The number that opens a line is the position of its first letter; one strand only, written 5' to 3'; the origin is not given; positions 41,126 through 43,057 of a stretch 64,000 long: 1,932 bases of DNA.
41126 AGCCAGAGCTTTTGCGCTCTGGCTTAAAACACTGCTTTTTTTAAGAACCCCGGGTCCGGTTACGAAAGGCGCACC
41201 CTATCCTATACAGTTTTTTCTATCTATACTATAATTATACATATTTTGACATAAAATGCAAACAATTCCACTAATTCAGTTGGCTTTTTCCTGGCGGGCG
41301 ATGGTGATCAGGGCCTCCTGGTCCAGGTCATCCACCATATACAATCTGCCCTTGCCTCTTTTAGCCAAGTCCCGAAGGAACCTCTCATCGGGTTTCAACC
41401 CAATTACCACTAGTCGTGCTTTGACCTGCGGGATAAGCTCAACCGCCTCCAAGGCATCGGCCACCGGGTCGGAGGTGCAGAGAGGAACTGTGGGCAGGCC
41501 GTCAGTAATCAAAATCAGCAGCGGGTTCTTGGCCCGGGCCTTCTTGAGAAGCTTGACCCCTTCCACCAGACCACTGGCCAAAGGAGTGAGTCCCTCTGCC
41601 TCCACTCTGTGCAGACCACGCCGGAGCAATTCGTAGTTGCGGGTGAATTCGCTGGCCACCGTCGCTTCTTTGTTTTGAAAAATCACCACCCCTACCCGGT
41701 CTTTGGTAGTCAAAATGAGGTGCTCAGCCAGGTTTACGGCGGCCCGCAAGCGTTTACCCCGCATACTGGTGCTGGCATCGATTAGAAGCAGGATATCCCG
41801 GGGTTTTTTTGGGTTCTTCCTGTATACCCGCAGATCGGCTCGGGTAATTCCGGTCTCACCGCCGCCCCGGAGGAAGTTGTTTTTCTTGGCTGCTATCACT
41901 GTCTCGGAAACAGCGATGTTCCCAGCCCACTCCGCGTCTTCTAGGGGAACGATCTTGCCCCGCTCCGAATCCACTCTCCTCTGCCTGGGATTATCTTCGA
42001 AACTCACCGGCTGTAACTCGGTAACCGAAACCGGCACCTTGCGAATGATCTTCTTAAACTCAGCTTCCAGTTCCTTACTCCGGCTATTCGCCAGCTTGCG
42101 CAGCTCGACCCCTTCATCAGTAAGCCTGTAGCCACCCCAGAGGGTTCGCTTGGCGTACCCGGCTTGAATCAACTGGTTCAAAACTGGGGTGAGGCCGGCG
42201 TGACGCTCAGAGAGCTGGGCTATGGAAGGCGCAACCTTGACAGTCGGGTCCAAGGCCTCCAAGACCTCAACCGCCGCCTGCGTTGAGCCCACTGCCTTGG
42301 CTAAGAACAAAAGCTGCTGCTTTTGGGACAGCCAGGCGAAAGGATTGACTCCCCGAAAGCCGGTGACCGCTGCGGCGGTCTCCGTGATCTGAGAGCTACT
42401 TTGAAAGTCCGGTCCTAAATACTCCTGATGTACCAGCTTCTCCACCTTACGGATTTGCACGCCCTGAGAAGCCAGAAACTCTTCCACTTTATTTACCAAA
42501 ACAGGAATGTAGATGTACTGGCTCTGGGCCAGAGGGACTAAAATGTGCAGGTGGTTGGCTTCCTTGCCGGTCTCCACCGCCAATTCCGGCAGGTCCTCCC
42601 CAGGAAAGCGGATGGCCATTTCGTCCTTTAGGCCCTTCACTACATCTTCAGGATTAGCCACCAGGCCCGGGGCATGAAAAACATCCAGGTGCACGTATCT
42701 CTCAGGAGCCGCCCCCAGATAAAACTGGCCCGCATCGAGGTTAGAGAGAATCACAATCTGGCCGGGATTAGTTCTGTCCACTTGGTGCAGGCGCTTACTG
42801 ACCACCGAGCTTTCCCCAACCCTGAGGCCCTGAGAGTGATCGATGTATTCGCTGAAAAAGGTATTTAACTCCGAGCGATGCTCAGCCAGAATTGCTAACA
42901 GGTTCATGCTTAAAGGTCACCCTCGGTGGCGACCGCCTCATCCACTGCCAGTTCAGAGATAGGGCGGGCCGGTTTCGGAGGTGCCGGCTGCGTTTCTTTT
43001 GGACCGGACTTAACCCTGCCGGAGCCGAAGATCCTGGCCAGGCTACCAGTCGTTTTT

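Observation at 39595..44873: Uncharacterised locus: three truncated ATP-synthase delta/OSCP C-terminal-domain paralogs around a ChlI-type AAA+ ATPase and a VWA/MIDAS protein, with two mini zinc-finger proteins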

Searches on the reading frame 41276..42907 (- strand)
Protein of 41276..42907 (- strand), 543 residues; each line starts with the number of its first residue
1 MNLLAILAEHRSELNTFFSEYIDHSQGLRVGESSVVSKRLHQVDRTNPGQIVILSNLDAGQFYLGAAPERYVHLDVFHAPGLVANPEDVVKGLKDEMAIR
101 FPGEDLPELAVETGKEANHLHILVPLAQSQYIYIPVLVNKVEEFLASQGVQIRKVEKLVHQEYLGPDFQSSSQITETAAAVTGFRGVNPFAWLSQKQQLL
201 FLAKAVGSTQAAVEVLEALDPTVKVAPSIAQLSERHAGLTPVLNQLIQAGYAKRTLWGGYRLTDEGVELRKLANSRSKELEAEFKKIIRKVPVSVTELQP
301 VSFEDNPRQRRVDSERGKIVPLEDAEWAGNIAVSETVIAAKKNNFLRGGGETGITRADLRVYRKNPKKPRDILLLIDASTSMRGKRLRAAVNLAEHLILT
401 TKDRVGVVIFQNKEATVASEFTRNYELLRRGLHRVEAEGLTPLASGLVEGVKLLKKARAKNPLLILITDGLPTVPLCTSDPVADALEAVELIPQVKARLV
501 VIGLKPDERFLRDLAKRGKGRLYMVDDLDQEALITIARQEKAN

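Call 3: search_protein_families(library=pfam, proteins=[window:41276-42907:-], max_evalue=1)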
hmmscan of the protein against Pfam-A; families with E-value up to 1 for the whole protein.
window:41276-42907:- (543 aa): 7 families
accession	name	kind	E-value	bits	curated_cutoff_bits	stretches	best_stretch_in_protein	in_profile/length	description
PF13519.12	VWA_2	-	4.3e-13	50.3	27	1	372-470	1-106/107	von Willebrand factor type A domain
PF00092.34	VWA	-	9.6e-10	39.4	23.8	1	371-530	1-167/174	von Willebrand factor type A domain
PF13768.12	VWA_3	-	1.7e-05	25.4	27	1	371-523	2-154/155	von Willebrand factor type A domain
PF05762.20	VWA_CoxE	-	3.1e-05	24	26.4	1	361-473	47-162/222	VWA domain containing CoxE-like protein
PF11775.14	CobT_C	-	0.01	16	21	1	373-438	16-81/220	Cobalamin biosynthesis protein CobT VWA domain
PF04056.20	Ssl1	-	0.042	14.1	27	1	382-525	13-158/193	Ssl1-like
PF24397.1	VNG_1110C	-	0.2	12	27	1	132-152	45-65/66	VNG_1110C-like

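Call 4: search_protein_families(library=ncbifam, proteins=[window:41276-42907:-], max_evalue=1)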
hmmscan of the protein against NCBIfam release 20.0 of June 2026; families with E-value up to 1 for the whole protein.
window:41276-42907:- (543 aa): 7 families
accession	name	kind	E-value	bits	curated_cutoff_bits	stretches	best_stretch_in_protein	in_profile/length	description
TIGR02442.1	Cob-chelat-sub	hypoth_equivalog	8.1e-27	93.9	779.45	1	307-523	410-638/641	putative cobaltochelatase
TIGR02031.1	BchD-ChlD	equivalog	1.4e-16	60.3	499.55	1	307-490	352-551/608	magnesium chelatase ATPase subunit D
NF009943.0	PRK13406.1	equivalog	8.2e-11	41.1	571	1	314-503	339-544/585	magnesium chelatase subunit D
TIGR03788.1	marine_srt_targ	equivalog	7.2e-06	24.7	551.65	1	367-530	269-433/629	marine proteobacterial sortase target protein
TIGR03436.1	acidobact_VWFA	subfamily_domain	1.7e-05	24.5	81.25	1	366-441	63-136/324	VWA domain-containing protein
NF047508.1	VWA_BatA_Lepto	exception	0.005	15.9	380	1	371-483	90-211/315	VWA domain-containing protein BatA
NF033532.2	lone7para_assoc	subfamily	0.14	12.3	85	0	364-464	53-153/162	type VII secretion system-associated protein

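Call 31: find_homologous_proteins(query=window:41276-42907:-, max_evalue=1e-10)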
Query window:41276-42907:- (543 aa): 35 proteins with E <= 1e-10 among 8000 candidates.
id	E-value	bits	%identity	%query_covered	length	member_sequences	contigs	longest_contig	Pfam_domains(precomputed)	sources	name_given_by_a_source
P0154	0.0e+0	1182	100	100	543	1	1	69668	PF13768.13,PF00092.35,PF13519.13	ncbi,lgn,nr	ncbi:MAG: VWA domain-containing protein [Firmicutes bacterium]|nr:VWA domain-containing protein [Bac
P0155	2.6e-159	550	54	97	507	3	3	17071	PF00092.35,PF13519.13,PF05762.21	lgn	-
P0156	3.1e-144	500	48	100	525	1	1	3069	PF13768.13,PF00092.35,PF13519.13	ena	-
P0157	2.5e-136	474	46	100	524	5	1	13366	PF13768.13,PF00092.35,PF13519.13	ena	-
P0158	2.4e-94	335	37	97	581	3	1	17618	PF00092.35,PF13519.13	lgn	-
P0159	1.5e-91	326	35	98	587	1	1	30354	PF00092.35,PF13519.13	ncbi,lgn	-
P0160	4.7e-90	321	56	55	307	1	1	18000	PF13768.13,PF00092.35,PF13519.13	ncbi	-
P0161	6.4e-87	311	36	95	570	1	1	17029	PF13768.13,PF00092.35,PF13519.13,PF05762.21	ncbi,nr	ncbi:MAG: VWA domain-containing protein [Bacillota bacterium]|nr:VWA domain-containing protein [Baci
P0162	8.6e-85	304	35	95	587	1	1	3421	PF00092.35,PF13519.13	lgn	-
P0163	5.4e-84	301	35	98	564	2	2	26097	PF00092.35,PF13519.13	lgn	-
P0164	6.2e-84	301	35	96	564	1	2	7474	PF00092.35,PF13519.13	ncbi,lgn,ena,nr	ncbi:MAG TPA: VWA domain-containing protein [Syntrophomonadaceae bacterium]|nr:VWA domain-containing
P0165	3.9e-83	298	35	97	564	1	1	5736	PF00092.35,PF13519.13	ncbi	-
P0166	7.2e-83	298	36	95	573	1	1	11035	PF00092.35,PF13519.13,PF05762.21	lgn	-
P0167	1.9e-82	296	34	96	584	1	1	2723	PF00092.35,PF13519.13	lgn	-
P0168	7.3e-80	288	33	98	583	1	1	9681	PF00092.35,PF13519.13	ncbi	ncbi:MAG: vWA domain-containing protein [Bacillota bacterium]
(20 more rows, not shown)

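Call 32: find_encoding_contigs(protein=P0157, flank=8000, max_places=2)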
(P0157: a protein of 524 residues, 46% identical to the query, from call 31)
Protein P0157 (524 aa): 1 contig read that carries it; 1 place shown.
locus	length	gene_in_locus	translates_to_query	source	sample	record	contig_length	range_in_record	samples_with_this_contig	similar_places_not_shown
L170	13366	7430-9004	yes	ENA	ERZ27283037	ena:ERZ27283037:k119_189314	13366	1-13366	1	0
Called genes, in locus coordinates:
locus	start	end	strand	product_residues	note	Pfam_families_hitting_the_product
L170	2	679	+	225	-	?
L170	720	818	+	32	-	-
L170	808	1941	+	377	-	PF00082:Peptidase_S8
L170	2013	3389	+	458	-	PF00202:Aminotran_3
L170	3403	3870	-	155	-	PF00588:SpoU_methylase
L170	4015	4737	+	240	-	PF02540:NAD_synthase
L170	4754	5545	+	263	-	PF01381:HTH_3, PF12844:HTH_19, PF13560:HTH_31, PF01381:HTH_3, PF13560:HTH_31, PF01381:HTH_3, PF12844:HTH_19, PF13560:HTH_31, +8 more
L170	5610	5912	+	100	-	PF00213:OSCP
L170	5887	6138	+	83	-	-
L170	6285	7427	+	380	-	PF01078:Mg_chelatase (faint), PF17863:AAA_lid_2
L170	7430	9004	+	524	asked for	PF13768:VWA_3, PF00092:VWA, PF13519:VWA_2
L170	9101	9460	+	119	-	PF00213:OSCP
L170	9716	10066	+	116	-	PF00213:OSCP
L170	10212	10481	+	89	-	PF00684:DnaJ_CXXCXGXG (faint), PF15777:Anti-TRAP (faint), PF27659:CHP02642 (faint)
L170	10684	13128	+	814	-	PF19732:SpoIIE_N, PF07228:SpoIIE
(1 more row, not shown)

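Call 33: find_encoding_contigs(protein=P0160, flank=8000, max_places=2)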
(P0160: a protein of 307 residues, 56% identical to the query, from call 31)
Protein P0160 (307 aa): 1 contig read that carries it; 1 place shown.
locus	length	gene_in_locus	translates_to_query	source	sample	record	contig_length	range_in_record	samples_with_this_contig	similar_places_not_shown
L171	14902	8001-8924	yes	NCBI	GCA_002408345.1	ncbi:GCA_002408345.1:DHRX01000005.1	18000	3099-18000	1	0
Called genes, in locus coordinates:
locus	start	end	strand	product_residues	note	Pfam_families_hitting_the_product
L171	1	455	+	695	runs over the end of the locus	PF02730:AFOR_N, PF01314:AFOR_C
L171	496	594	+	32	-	-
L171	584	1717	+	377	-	PF00082:Peptidase_S8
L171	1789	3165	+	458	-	PF00202:Aminotran_3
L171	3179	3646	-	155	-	PF00588:SpoU_methylase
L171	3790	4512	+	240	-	PF02540:NAD_synthase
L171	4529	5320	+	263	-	PF01381:HTH_3, PF12844:HTH_19, PF13560:HTH_31, PF01381:HTH_3, PF13560:HTH_31, PF01381:HTH_3, PF12844:HTH_19, PF13560:HTH_31, +8 more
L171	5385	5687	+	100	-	PF00213:OSCP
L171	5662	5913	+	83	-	-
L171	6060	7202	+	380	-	PF01078:Mg_chelatase (faint), PF17863:AAA_lid_2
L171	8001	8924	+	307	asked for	PF00092:VWA, PF13519:VWA_2, PF13768:VWA_3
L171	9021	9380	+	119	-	PF00213:OSCP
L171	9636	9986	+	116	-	PF00213:OSCP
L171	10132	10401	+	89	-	PF00684:DnaJ_CXXCXGXG (faint), PF15777:Anti-TRAP (faint), PF27659:CHP02642 (faint)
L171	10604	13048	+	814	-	PF19732:SpoIIE_N, PF07228:SpoIIE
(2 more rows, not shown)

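Call 34: find_encoding_contigs(protein=P0161, flank=8000, max_places=2)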
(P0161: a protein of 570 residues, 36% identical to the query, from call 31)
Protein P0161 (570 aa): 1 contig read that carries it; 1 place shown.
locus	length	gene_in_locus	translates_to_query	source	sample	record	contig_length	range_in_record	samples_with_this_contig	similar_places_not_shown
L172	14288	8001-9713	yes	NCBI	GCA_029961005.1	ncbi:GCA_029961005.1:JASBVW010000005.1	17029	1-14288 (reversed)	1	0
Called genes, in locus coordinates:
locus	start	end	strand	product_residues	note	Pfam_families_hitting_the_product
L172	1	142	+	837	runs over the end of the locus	PF00343:Phosphorylase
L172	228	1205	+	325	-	PF14522:Cytochrome_C7 (faint), PF22113:Mtrc-MtrF_II-IV_dom (weak), PF14537:Cytochrom_c3_2 (faint), PF02335:Cytochrom_C552 (weak)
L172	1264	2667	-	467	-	PF01938:TRAM, PF02475:TRM5-TYW2_MTfase (faint), PF05958:tRNA_U5-meth_tr, PF13847:Methyltransf_31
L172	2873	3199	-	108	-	-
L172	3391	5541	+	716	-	PF22666:Glyco_hydro_2_N2, PF00703:Glyco_hydro_2, PF02836:Glyco_hydro_2_C (weak)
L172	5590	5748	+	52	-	PF09963:DUF2197 (weak)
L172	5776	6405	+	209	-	PF14681:UPRTase, PF00156:Pribosyltran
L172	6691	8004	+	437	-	PF17863:AAA_lid_2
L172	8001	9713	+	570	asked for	PF05762:VWA_CoxE (weak), PF00092:VWA, PF13519:VWA_2, PF13768:VWA_3 (faint)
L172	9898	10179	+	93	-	PF27659:CHP02642 (faint), PF00684:DnaJ_CXXCXGXG (faint)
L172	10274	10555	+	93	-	-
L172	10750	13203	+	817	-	PF19732:SpoIIE_N, PF07228:SpoIIE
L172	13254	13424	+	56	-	-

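Call 40: search_protein_families(library=padloc, proteins=[window:41276-42907:-], max_evalue=0.01)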
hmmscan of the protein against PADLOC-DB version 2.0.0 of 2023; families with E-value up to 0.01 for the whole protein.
window:41276-42907:- (543 aa): 0 families

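Call 54: predict_structure(alignment_id=A5)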
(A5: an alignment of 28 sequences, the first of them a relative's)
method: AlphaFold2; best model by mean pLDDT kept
length: 543 residues; sequences in the alignment: 28
mean_pLDDT: 85.8   pTM: 0.63
mean pLDDT of the five models: 85.8, 84.5, 84.1, 83.0, 83.0
residues with pLDDT >= 90: 300; 70-90: 176; 50-70: 32; < 50: 35
segments of 3 or more residues with pLDDT < 50: 166-189, 307-315
pLDDT, mean of each block of 10 residues (from residue 1): 83 91 92 94 85 90 80 90 76 86 66 66 90 93 90 91 59 39 42 81 92 95 88 86 88 90 94 92 90 76 67 56 79 90 84 87 75 97 94 96 95 95 96 92 98 96 95 95 98 96 95 97 95 93 84
secondary structure, 60 per line:
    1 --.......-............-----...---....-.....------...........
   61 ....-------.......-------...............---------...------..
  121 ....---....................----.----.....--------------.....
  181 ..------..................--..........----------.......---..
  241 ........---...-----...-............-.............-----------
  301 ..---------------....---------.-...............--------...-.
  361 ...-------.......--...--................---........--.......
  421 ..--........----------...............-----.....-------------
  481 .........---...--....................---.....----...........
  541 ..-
elements in order: H3-9 H11-22 E28-30 E34-37 E39-43 E50-58 H59-64 E72-78 H86-100 E110-112 E119-124 H128-147 E157-161 H176-182 H189-206 H209-218 H229-235 H239-248 E252-254 E260-262 H264-275 H277-289 E318-321 H333-347 E360-363 E371-377 H385-400 E404-411 E414-422 H425-432 H443-457 E463-467 H481-489 E498-504 H505-517 E521-525 H530-542

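Call 80: fold_search(model_id=the predicted structure, library=pdb)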
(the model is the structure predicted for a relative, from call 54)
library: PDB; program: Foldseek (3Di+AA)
matches with E <= 10: 1537; with E <= 0.001: 147
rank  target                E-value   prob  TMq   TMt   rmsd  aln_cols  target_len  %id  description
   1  9qh6_G                5.0e-10  1.00  0.31  0.54   9.9       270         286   19  NorQ in complex with NorD VWA domain from Paracoccus denitrificans (released 2026-03-25)
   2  5ivw_0                4.8e-09  1.00  0.28  0.72   3.6       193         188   18  Human core TFIIH bound to DNA within the PIC (released 2016-05-18)
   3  9pd4_E                5.1e-09  1.00  0.27  0.42   5.1       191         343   19  NER dual incision complex - DuIM (released 2026-02-18)
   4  4wfq                  7.2e-09  1.00  0.26  0.65   3.9       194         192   18  Crystal structure of TFIIH subunit (released 2015-02-18)
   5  9c4f_I                7.6e-09  1.00  0.28  0.73   3.5       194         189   24  Infectious B19V capsid (released 2024-10-16)
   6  9ykb_B                9.0e-09  1.00  0.26  0.53   3.8       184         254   19  The von Willebrand factor A domain of human capillary morphogenesis gene II, fused to the 1TEL crystallization chapero (released 2025-10-22)
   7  9qh8_G                1.0e-08  1.00  0.29  0.57   9.6       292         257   18  reduced NorQ-NorD VWA domain complex from Paracoccus denitrificans (released 2026-03-25)
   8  6fpy_A                1.3e-08  1.00  0.28  0.26   4.6       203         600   18  Inter-alpha-inhibitor heavy chain 1, wild type (released 2019-02-27)
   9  7o4l_6                1.3e-08  1.00  0.26  0.36   9.9       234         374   16  Yeast TFIIH in the expanded state within the pre-initiation complex (released 2021-06-16)
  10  7n1o                  1.9e-08  1.00  0.28  0.56   3.4       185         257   20  The von Willebrand factor A domain of human capillary morphogenesis gene II, flexibly fused to the 1TEL crystallization  (released 2021-06-09)
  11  8fzu_A                2.0e-08  1.00  0.27  0.54   3.6       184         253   20  The von Willebrand factor A domain of human capillary morphogenesis gene II, flexibly fused to the 1TEL crystallizatio (released 2023-07-19)
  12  7o4i_6                2.1e-08  1.00  0.26  0.37   9.7       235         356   14  Yeast RNA polymerase II transcription pre-initiation complex with initial transcription bubble (released 2021-06-16)
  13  9a88_D                2.2e-08  1.00  0.28  0.39   7.7       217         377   16  Structure of the pre-incision complex in nucleotide excision repair   (released 2024-10-09)
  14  8if3_A                2.4e-08  1.00  0.27  0.17  22.1       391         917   18  Structure of human alpha-2/delta-1 with mirogabalin (released 2023-04-05)
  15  6fpy_B                2.5e-08  1.00  0.28  0.26   4.6       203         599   18  Inter-alpha-inhibitor heavy chain 1, wild type (released 2019-02-27)
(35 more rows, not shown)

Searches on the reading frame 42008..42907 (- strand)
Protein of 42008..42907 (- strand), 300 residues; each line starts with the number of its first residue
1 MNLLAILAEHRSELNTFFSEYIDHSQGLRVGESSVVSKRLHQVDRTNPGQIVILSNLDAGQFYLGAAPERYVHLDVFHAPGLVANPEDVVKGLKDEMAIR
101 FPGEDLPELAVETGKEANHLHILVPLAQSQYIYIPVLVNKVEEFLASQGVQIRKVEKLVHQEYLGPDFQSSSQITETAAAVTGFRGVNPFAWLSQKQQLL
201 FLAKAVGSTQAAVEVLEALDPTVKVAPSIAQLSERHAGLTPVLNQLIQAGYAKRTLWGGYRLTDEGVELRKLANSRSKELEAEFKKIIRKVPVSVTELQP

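Call 70: search_solved_structures(query=A7, max_evalue=10)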
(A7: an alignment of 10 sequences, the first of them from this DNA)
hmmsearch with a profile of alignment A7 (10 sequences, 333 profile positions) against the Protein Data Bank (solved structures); distinct sequences matched with E-value up to 10: 10.
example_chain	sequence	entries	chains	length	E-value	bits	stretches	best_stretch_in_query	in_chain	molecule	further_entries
1r7j_A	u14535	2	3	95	0.08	15.4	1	242-309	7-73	Conserved hypothetical protein Sso10a | Sso10a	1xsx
9e71_BU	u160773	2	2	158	0.22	13.9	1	273-308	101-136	Small ribosomal subunit protein eS19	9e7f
8hkx_S19E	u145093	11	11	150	0.48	12.8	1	270-313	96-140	30S ribosomal protein S19e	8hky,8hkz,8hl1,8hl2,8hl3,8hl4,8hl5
6i7o_C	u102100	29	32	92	0.58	12.5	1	274-307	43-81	40S ribosomal protein S10-A | Small ribosomal subunit protein eS10A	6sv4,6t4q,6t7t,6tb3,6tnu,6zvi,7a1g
6woo_KK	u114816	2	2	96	0.62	12.5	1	274-307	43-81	eS10 | Small ribosomal subunit protein eS10A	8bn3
4uer_7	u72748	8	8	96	0.64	12.4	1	274-307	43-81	ES10 | 40S ribosomal protein S10-A | Small ribosomal subunit protein eS10A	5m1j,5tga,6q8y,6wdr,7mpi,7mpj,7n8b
5fci_c0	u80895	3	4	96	0.67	12.3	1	274-307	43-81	40S ribosomal protein S10-A | 40S ribosomal protein S10-A,40S ribosomal protein S10-A,40S ribosomal protein S10-A,40S ri | Small ribosomal subunit protein eS10A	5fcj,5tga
5i4l_C0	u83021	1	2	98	0.68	12.3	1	274-307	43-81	40S ribosomal protein S10-A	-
5dgf_C0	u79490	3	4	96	0.77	12.1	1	274-307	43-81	40S ribosomal protein S10-A | 40S ribosomal protein S10-A,40S ribosomal protein S10-A,40S Ribosomal Protein S10-A | 40S ribosomal protein S10-A,40S Ribosomal Pr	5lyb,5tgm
4v92_BK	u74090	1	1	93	0.78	12.1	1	275-307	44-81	ES10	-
